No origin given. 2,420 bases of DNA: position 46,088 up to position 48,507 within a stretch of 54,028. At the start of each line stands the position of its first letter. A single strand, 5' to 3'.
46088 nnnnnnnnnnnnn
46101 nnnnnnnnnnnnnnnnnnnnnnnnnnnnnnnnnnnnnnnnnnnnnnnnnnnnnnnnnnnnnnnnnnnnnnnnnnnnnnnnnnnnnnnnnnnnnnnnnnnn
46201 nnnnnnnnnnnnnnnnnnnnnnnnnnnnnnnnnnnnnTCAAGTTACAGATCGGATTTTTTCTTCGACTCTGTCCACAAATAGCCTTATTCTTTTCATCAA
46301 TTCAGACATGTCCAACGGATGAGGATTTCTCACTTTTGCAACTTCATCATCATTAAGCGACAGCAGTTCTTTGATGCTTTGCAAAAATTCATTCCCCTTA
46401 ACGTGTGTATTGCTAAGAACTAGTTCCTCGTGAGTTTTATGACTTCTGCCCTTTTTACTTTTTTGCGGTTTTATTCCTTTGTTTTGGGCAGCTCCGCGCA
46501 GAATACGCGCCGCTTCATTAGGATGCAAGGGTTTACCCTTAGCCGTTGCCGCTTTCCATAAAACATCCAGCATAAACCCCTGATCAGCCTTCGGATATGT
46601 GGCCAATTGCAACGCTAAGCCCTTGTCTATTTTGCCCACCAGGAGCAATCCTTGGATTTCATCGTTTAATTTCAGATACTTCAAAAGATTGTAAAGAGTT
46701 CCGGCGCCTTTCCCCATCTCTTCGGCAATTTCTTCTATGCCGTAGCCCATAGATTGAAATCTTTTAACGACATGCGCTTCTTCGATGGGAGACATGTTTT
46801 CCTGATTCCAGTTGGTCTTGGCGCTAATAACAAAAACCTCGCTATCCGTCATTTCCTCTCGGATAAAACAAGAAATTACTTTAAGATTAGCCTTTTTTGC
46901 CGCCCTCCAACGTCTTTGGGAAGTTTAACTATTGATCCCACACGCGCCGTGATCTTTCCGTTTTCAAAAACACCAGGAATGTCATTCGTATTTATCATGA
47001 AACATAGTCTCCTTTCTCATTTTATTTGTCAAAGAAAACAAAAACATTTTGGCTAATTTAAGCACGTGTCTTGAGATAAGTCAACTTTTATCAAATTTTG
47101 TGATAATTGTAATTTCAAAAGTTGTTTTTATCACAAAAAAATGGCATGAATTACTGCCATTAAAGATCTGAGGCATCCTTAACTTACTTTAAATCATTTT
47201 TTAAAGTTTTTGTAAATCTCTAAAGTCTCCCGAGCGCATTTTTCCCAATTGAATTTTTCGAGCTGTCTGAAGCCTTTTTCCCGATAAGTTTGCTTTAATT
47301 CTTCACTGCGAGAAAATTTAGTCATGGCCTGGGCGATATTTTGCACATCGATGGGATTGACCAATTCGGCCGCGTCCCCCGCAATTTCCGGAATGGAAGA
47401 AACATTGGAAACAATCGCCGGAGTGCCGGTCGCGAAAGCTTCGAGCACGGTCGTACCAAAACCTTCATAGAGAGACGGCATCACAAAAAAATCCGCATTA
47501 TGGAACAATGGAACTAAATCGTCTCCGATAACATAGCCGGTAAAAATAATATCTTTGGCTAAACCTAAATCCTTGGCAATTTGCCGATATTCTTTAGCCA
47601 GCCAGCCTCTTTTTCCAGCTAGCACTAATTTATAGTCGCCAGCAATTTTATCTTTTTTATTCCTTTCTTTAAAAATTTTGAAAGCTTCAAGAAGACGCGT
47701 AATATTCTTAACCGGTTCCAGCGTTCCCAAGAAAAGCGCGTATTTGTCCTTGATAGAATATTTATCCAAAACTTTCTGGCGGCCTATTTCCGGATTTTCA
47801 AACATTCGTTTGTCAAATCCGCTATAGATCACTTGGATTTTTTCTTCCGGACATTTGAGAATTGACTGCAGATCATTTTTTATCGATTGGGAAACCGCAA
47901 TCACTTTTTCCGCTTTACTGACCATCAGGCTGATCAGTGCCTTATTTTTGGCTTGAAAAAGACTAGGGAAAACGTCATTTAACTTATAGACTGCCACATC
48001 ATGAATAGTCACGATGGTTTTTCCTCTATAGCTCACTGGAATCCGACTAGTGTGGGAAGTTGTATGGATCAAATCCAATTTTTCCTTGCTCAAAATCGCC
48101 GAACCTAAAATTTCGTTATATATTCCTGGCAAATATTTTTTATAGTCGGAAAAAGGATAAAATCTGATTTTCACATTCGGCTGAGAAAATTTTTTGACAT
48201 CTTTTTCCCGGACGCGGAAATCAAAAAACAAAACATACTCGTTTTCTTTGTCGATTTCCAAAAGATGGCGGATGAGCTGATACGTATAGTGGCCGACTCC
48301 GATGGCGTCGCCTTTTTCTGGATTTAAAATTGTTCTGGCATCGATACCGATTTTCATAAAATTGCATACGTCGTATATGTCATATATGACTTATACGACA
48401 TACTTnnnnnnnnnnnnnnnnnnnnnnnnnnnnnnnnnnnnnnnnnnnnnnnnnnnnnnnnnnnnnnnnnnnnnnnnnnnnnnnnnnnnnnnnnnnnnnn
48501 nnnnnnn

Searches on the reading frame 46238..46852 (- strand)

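Call 5: search_protein_families(library=pfam, proteins=[window:46238-46852:-])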
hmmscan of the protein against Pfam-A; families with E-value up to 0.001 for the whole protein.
window:46238-46852:- (204 aa): 1 family
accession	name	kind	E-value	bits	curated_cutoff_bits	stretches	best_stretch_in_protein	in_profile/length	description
PF17762.8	HTH_ParB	-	2.3e-09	37.8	22.6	1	18-91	1-76/102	ParB HTH domain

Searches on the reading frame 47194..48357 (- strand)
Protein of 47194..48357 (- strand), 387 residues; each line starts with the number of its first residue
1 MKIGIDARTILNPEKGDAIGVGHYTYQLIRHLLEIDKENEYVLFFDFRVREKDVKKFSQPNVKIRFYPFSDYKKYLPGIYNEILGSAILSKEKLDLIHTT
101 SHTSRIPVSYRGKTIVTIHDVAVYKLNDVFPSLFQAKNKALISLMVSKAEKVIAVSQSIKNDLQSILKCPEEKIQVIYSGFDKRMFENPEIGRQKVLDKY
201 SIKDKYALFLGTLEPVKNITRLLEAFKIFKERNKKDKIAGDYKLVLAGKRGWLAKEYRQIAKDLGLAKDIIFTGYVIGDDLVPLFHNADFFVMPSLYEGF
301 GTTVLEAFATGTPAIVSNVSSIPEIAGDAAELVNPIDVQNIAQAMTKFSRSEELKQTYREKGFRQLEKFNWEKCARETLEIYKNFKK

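Call 5: search_protein_families(library=pfam, proteins=[window:47194-48357:-])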
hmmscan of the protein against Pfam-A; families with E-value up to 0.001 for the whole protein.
window:47194-48357:- (387 aa): 6 families
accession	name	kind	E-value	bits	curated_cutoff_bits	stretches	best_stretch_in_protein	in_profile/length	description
PF00534.26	Glycos_transf_1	-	9.9e-35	120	26.4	1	203-362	14-169/172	Glycosyl transferases group 1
PF13692.12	Glyco_trans_1_4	-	4e-30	105.4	27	1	205-347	2-138/142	Glycosyl transferases group 1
PF13439.12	Glyco_transf_4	-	6.7e-17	62.5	28.5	1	20-182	3-167/170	Glycosyltransferase Family 4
PF20706.3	GT4-conflict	-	2.1e-12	47.2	26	1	120-322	119-316/385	Family 4 Glycosyltransferase in conflict systems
PF13579.12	Glyco_trans_4_4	-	0.00035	21.4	29.7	0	88-179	66-157/158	Glycosyl transferase 4-like domain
PF13524.12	Glyco_trans_1_2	-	0.00055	20.3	25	1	241-379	14-143/144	Glycosyl transferase-like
